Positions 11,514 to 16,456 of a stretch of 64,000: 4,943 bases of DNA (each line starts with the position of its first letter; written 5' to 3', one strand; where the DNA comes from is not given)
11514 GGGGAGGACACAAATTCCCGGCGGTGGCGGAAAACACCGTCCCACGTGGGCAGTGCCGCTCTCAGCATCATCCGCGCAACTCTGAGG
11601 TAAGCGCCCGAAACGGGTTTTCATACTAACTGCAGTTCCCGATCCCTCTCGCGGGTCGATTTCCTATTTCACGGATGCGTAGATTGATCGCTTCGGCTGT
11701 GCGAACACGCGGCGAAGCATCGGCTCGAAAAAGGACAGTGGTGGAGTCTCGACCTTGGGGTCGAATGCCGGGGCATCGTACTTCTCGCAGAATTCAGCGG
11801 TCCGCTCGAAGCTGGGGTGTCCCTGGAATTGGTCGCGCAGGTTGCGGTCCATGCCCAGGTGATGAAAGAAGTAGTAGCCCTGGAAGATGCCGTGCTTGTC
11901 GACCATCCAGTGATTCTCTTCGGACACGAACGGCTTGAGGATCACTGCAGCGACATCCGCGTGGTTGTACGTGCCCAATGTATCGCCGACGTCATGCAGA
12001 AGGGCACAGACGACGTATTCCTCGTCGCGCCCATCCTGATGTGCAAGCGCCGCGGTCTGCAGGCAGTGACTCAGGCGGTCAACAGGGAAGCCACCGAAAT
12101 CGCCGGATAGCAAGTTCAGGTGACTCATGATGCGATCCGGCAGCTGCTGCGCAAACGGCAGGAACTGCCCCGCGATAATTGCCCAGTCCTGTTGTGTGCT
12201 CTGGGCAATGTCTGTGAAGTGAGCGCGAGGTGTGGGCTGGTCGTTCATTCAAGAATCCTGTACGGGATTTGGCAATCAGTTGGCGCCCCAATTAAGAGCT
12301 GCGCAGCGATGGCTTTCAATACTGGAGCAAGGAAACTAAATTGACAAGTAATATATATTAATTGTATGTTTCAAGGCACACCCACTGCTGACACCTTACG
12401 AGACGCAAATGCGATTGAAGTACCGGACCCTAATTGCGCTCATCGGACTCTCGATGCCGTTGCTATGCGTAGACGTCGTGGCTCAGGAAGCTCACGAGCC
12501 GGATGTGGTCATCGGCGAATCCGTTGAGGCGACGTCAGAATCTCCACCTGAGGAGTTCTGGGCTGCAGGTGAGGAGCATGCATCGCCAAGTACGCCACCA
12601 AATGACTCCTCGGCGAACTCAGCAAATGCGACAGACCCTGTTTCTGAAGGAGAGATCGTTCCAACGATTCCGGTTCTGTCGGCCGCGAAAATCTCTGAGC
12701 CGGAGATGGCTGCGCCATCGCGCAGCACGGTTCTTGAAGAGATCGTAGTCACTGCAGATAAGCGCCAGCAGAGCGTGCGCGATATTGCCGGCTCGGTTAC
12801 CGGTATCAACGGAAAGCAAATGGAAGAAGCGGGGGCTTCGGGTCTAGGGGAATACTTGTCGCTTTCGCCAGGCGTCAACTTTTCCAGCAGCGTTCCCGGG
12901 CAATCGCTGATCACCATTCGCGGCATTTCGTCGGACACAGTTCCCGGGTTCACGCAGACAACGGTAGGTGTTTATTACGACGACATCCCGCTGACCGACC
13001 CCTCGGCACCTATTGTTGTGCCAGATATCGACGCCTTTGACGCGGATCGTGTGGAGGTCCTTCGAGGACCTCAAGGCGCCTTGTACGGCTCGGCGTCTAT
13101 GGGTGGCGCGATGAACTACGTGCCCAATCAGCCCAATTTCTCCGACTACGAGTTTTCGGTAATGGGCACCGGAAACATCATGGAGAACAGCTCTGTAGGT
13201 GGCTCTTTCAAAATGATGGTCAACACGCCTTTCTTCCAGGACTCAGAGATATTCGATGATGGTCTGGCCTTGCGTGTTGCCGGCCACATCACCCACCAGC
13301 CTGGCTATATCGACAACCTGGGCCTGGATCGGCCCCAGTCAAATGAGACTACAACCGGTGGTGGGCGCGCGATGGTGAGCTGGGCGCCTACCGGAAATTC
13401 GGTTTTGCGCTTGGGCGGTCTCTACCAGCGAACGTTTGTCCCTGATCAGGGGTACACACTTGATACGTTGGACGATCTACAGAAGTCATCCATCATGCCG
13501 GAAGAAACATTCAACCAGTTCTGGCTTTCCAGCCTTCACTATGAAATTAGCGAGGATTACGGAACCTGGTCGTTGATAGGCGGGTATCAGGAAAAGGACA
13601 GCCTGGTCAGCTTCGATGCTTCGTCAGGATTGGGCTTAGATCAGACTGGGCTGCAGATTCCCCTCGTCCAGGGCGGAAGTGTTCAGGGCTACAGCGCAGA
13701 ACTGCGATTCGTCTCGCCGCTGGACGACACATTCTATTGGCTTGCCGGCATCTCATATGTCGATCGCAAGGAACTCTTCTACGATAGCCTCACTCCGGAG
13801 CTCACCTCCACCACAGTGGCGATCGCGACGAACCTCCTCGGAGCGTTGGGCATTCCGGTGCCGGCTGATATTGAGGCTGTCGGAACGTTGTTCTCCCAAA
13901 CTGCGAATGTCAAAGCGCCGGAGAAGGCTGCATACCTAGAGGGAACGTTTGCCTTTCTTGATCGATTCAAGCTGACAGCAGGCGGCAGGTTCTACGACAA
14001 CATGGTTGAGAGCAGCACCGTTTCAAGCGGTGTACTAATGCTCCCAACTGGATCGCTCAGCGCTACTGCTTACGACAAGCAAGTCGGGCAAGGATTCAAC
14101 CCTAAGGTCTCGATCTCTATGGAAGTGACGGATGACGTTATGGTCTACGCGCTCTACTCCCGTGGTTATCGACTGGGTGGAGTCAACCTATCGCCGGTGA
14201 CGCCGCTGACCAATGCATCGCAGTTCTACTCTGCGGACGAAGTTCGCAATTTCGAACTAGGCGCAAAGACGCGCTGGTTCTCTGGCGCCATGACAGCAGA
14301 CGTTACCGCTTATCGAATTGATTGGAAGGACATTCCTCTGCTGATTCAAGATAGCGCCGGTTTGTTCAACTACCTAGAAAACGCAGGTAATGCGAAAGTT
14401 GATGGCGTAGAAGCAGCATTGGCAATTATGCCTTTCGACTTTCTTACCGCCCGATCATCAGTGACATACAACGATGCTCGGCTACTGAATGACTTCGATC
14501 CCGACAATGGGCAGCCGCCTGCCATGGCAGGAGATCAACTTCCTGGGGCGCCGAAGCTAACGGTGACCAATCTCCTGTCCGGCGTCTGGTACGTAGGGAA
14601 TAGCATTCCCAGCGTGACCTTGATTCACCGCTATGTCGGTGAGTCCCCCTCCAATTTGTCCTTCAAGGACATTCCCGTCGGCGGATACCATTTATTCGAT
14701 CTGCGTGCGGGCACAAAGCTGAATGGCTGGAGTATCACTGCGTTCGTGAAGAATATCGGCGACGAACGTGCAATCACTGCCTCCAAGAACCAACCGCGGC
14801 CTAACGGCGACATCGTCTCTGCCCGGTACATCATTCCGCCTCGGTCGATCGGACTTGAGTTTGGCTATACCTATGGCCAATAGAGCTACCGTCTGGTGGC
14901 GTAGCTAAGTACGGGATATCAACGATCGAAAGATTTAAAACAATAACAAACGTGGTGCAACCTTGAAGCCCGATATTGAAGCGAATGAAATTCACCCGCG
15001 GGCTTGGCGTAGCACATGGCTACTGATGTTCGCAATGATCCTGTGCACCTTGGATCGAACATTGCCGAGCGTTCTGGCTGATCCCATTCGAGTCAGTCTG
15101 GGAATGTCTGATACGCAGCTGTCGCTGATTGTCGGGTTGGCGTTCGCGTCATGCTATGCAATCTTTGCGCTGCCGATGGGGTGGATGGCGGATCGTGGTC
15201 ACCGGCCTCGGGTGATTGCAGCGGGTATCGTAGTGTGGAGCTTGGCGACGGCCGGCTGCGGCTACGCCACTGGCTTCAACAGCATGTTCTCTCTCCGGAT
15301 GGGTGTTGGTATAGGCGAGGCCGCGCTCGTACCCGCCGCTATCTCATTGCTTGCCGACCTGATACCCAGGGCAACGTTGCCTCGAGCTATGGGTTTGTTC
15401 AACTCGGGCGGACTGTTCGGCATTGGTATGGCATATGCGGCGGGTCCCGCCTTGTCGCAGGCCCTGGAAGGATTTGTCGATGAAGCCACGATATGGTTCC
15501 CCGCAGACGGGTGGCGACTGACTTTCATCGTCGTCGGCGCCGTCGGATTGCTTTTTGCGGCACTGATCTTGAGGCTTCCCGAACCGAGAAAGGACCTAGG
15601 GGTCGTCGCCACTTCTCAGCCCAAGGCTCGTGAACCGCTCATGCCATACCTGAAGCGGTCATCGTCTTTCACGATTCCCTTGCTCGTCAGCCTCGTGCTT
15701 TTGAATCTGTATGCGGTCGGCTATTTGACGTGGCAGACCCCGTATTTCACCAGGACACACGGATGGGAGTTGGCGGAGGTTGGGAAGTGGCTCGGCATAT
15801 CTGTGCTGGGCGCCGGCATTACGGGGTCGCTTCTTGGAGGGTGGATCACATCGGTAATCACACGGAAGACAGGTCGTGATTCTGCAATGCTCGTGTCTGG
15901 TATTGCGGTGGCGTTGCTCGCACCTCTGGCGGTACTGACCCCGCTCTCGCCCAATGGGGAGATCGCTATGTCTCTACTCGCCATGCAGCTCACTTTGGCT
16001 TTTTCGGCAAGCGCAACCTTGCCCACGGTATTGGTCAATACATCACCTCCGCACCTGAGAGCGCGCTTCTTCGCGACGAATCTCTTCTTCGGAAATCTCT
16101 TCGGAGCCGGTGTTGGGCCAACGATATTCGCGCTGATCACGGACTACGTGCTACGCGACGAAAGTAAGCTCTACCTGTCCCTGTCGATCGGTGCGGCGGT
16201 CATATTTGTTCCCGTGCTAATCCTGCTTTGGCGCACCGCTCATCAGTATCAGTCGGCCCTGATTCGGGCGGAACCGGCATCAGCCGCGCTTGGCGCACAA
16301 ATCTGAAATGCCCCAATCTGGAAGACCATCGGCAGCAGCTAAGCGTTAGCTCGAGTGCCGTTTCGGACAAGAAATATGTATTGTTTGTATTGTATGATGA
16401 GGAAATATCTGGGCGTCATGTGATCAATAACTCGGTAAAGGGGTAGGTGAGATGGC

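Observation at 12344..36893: Five promoter-embedded copies of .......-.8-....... define an apparent regulon spanning about 25 kb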

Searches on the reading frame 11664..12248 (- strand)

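Call 9: search_protein_families(library=pfam, proteins=[window:11664-12248:-])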
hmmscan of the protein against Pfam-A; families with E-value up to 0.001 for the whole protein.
window:11664-12248:- (194 aa): 1 family
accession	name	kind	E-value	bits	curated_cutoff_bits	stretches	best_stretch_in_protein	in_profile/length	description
PF01966.28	HD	-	3.2e-05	24.6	22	1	58-109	1-71/116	HD domain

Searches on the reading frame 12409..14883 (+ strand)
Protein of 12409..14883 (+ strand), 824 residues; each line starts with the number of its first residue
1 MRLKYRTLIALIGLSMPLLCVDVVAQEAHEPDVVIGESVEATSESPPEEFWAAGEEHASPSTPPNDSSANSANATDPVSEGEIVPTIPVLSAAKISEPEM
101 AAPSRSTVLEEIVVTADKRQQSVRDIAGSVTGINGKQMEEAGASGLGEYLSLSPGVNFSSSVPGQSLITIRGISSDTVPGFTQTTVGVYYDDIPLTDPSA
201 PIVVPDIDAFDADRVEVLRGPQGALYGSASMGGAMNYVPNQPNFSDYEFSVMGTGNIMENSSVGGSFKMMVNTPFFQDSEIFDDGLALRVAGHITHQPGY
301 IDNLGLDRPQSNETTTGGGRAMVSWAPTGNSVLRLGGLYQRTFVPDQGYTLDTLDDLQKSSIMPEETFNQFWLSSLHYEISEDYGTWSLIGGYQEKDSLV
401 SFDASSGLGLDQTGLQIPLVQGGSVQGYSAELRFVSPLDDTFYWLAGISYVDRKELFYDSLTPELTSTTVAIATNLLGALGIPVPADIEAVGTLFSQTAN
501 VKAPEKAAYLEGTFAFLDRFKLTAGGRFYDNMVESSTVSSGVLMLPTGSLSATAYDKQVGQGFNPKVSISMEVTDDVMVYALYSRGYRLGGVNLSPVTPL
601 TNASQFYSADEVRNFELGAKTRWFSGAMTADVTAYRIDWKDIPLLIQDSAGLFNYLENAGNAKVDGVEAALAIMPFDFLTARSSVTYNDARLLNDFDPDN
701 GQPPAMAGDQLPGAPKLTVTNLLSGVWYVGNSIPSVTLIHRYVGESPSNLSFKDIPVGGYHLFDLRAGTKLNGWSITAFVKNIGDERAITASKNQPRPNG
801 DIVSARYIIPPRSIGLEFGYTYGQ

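Call 9: search_protein_families(library=pfam, proteins=[window:12409-14883:+])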
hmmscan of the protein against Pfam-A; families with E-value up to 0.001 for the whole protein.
window:12409-14883:+ (824 aa): 2 families
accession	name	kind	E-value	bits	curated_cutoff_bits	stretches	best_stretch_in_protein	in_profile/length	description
PF00593.30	TonB_dep_Rec_b-barrel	-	5.1e-36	125.9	27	1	336-783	35-436/436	TonB dependent receptor-like, beta-barrel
PF07715.20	Plug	-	4.9e-20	72.5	23.9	1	123-234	2-107/107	TonB-dependent Receptor Plug Domain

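Call 57: search_protein_families(library=ncbifam, proteins=[window:12409-14883:+], max_evalue=1e-10)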
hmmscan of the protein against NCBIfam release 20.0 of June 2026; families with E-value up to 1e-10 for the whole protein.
window:12409-14883:+ (824 aa): 10 families
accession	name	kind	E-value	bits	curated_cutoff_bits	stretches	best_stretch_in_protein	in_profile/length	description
TIGR01783.1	TonB-siderophor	subfamily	2e-37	129.1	223.5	2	508-820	365-647/649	TonB-dependent siderophore receptor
TIGR01779.1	TonB-B12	equivalog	3.4e-18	65.5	599.7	0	100-245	19-159/614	TonB-dependent vitamin B12 receptor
TIGR01785.1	TonB-hemin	subfamily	9.5e-17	60.7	316.85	0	109-237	1-126/677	TonB-dependent heme/hemoglobin receptor family protein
NF010011.0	PRK13484.1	equivalog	1.9e-16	59.5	1197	1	83-297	7-212/682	IreA family TonB-dependent siderophore receptor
NF041535.1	TonB_rec_PqqU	equivalog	1.5e-15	56.5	1200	0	113-236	2-126/676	TonB-dependent receptor PqqU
NF010010.0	PRK13483.1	equivalog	2.9e-15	55.3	927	1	95-297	19-215/660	ligand-gated channel protein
NF010038.0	PRK13513.1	equivalog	5.8e-14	51.6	942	1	87-297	11-217/659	ligand-gated channel protein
TIGR01786.1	TonB-hemlactrns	subfamily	5.5e-11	41.5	323.75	0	111-237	2-131/719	TonB-dependent hemoglobin/transferrin/lactoferrin family receptor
TIGR04056.1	OMP_RagA_SusC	subfamily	6.9e-11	41.2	368.25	0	106-231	75-195/981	SusC/RagA family TonB-linked outer membrane protein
NF010651.0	PRK14050.1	equivalog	9.1e-11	40.6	884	0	100-254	54-200/730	TonB-dependent siderophore receptor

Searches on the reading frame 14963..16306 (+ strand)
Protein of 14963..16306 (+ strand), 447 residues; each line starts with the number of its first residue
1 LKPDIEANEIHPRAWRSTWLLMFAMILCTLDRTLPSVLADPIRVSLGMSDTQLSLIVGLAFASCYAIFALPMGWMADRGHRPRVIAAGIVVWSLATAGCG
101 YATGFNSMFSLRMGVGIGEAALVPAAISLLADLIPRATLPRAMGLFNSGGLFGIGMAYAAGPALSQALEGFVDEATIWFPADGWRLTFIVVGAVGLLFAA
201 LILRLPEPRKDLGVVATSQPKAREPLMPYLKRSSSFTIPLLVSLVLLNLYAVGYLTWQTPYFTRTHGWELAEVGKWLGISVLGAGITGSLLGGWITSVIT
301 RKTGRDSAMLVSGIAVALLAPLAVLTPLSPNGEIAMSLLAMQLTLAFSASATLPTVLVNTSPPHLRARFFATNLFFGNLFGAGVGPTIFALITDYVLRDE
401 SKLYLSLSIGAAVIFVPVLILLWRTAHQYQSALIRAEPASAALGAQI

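Call 9: search_protein_families(library=pfam, proteins=[window:14963-16306:+])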
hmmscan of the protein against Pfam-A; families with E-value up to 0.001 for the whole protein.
window:14963-16306:+ (447 aa): 2 families
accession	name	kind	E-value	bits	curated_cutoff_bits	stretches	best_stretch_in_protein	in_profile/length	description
PF07690.21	MFS_1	-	6e-40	137.7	33.4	1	21-386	1-347/347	Major Facilitator Superfamily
PF03137.26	OATP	-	1.1e-07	31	25.8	1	112-319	140-379/545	Organic Anion Transporter Polypeptide (OATP) family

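Call 57: search_protein_families(library=ncbifam, proteins=[window:14963-16306:+], max_evalue=1e-10)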
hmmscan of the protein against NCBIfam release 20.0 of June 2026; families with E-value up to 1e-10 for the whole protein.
window:14963-16306:+ (447 aa): 5 families
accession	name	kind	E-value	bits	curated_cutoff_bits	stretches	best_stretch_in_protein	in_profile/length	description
TIGR00893.1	2A0114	subfamily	2e-26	92.9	395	1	25-395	3-373/399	D-galactonate transporter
TIGR00881.1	2A0104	subfamily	2.4e-17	63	407.75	1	25-394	4-371/379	phosphoglycerate transporter protein PgtP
TIGR00895.1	2A0115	subfamily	5.7e-15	55.1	418.55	1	7-210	8-197/398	aromatic acid/H+ symport family MFS transporter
TIGR00711.1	efflux_EmrB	subfamily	1.2e-11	44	230.2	1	19-207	5-181/485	DHA2 family efflux MFS transporter permease subunit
TIGR00880.1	2_A_01_02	superfamily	9.5e-11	42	131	0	60-207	6-139/141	multidrug resistance protein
